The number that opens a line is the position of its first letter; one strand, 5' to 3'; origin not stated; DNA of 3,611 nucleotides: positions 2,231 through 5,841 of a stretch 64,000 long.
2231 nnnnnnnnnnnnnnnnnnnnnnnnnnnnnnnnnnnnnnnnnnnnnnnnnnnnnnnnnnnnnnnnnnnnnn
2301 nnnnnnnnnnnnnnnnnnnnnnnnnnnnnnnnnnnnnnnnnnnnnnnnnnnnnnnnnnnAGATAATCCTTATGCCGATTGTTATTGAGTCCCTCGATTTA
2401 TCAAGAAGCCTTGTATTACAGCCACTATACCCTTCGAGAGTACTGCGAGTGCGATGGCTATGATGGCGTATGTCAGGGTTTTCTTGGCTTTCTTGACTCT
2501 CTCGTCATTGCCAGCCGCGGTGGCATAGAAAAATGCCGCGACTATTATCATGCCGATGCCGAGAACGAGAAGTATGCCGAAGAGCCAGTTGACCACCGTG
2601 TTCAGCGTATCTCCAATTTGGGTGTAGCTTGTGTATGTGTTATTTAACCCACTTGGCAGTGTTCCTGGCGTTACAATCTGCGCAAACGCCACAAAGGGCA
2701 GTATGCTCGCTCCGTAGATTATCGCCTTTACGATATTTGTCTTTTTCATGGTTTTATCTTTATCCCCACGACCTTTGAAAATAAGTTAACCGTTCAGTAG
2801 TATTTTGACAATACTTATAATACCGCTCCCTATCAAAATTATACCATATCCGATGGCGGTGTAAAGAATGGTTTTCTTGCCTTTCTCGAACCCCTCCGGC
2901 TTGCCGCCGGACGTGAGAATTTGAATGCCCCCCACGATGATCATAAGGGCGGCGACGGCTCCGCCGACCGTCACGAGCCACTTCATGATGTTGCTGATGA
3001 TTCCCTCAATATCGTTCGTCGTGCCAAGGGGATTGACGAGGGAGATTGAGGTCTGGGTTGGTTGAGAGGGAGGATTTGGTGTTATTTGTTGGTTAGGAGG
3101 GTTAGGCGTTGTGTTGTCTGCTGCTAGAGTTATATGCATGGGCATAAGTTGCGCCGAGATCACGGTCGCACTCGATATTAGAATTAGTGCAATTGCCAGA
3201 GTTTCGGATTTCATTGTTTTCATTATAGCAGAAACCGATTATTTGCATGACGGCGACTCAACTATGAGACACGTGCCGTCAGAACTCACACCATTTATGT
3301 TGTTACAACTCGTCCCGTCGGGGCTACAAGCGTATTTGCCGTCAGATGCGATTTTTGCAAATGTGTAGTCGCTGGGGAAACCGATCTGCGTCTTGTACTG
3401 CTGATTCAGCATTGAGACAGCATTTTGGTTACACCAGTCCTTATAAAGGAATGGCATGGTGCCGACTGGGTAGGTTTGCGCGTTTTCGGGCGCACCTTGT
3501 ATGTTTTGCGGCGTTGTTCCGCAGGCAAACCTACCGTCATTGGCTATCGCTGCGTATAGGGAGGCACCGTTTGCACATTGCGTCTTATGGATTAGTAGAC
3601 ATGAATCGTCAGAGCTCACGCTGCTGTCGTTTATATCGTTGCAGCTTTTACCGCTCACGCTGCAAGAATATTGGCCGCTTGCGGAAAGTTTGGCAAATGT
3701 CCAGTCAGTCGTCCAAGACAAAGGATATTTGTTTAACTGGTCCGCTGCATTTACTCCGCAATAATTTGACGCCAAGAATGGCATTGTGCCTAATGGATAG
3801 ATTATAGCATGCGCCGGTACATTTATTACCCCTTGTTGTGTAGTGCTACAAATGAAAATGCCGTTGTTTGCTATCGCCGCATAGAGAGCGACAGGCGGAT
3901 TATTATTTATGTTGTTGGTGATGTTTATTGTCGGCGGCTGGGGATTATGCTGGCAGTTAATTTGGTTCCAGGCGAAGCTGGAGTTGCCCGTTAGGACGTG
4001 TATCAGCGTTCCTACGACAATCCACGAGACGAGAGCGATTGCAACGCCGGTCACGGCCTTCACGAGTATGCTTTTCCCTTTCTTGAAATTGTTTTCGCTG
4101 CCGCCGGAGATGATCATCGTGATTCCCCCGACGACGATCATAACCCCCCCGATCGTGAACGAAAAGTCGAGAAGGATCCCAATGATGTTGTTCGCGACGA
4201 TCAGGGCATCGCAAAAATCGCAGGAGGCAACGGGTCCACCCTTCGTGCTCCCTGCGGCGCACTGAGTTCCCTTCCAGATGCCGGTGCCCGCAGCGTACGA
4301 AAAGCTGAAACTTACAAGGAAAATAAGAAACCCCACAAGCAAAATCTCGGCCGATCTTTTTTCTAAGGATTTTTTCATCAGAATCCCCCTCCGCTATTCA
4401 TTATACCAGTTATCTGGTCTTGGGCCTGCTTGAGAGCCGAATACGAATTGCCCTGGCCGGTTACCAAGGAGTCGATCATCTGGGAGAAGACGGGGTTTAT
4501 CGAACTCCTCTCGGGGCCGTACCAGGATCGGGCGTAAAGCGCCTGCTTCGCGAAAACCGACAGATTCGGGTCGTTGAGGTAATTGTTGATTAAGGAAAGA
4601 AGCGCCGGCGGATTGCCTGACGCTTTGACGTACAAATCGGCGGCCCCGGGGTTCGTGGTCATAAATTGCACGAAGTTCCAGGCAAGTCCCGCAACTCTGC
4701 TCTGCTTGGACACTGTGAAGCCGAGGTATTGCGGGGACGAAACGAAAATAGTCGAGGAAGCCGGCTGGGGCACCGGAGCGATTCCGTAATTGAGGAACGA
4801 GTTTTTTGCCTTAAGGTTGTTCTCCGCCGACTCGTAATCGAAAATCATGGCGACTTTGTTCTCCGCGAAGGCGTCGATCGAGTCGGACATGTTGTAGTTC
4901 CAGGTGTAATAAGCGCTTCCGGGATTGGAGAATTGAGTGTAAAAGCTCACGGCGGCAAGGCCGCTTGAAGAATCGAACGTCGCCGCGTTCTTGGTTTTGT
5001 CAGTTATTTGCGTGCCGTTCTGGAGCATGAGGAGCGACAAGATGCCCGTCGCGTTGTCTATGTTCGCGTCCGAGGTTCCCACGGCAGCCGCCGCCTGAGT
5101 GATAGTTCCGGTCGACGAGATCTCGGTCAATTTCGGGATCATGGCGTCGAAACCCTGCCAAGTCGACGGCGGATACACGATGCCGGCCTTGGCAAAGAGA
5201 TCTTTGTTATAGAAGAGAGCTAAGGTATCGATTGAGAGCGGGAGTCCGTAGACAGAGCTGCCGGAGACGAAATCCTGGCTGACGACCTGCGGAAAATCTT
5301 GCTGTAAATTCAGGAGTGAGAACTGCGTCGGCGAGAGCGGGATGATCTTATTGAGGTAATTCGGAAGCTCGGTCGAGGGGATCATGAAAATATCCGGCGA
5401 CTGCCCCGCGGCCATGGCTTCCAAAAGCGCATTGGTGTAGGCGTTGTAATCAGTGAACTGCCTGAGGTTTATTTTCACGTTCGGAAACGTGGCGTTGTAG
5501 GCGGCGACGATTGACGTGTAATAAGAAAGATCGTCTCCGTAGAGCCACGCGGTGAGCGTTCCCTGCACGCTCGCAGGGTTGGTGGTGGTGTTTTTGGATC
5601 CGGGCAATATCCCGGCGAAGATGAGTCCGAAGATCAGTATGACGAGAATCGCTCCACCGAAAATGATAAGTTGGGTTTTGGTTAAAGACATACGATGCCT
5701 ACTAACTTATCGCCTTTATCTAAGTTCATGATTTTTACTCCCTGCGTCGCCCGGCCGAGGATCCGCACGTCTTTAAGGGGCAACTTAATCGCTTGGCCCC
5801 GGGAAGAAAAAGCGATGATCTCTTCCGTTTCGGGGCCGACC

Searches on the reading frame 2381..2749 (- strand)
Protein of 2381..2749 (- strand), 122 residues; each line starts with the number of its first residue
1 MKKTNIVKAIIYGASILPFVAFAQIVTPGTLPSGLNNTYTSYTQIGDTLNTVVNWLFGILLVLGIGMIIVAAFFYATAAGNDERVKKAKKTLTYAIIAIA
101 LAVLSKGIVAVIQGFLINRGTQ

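Call 68: search_protein_families(library=pfam, proteins=[window:2381-2749:-], max_evalue=0.001)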
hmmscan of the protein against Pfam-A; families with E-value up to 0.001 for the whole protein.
window:2381-2749:- (122 aa): 2 families
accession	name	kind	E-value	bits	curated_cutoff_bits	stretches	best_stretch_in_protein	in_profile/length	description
PF18895.5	T4SS_pilin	-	8.1e-13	48.7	26.6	1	43-112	3-71/71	Type IV secretion system pilin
PF19607.4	DUF6112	-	8.9e-06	25.9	25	1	41-122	9-87/88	Family of unknown function (DUF6112)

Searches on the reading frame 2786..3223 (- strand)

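Call 68: search_protein_families(library=pfam, proteins=[window:2786-3223:-], max_evalue=0.001)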
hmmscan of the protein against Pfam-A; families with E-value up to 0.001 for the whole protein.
window:2786-3223:- (145 aa): 2 families
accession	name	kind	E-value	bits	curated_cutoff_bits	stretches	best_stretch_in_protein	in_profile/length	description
PF18895.5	T4SS_pilin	-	1.6e-11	44.5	26.6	1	69-131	2-63/71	Type IV secretion system pilin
PF04956.18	TrbC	-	0.00016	22.2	27.9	1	69-137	34-96/98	TrbC/VIRB2 pilin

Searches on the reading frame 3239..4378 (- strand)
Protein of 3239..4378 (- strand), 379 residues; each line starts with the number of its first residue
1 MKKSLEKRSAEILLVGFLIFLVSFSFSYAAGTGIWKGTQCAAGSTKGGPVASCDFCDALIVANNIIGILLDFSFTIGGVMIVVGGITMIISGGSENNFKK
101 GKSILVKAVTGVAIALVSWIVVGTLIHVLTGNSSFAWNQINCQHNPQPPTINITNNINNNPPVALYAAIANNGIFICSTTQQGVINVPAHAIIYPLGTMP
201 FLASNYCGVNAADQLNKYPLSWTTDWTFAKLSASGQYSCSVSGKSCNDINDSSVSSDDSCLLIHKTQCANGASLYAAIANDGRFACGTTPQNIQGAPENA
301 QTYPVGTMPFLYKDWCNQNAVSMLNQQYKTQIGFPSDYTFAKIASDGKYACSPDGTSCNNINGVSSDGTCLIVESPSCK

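Call 68: search_protein_families(library=pfam, proteins=[window:3239-4378:-], max_evalue=0.001)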
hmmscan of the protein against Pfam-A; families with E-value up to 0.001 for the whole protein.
window:3239-4378:- (379 aa): 1 family
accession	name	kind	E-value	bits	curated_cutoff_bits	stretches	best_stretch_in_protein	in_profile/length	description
PF18895.5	T4SS_pilin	-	0.00011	22.6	26.6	1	73-125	20-71/71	Type IV secretion system pilin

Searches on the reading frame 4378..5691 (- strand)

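Call 69: search_protein_families(library=pfam, proteins=[window:4378-5691:-], max_evalue=0.001)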
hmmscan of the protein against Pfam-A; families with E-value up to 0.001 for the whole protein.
window:4378-5691:- (437 aa): 1 family
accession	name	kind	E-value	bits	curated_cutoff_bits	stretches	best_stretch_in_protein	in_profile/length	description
PF01547.30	SBP_bac_1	-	1.3e-28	101.4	26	1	55-350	7-306/307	Bacterial extracellular solute-binding protein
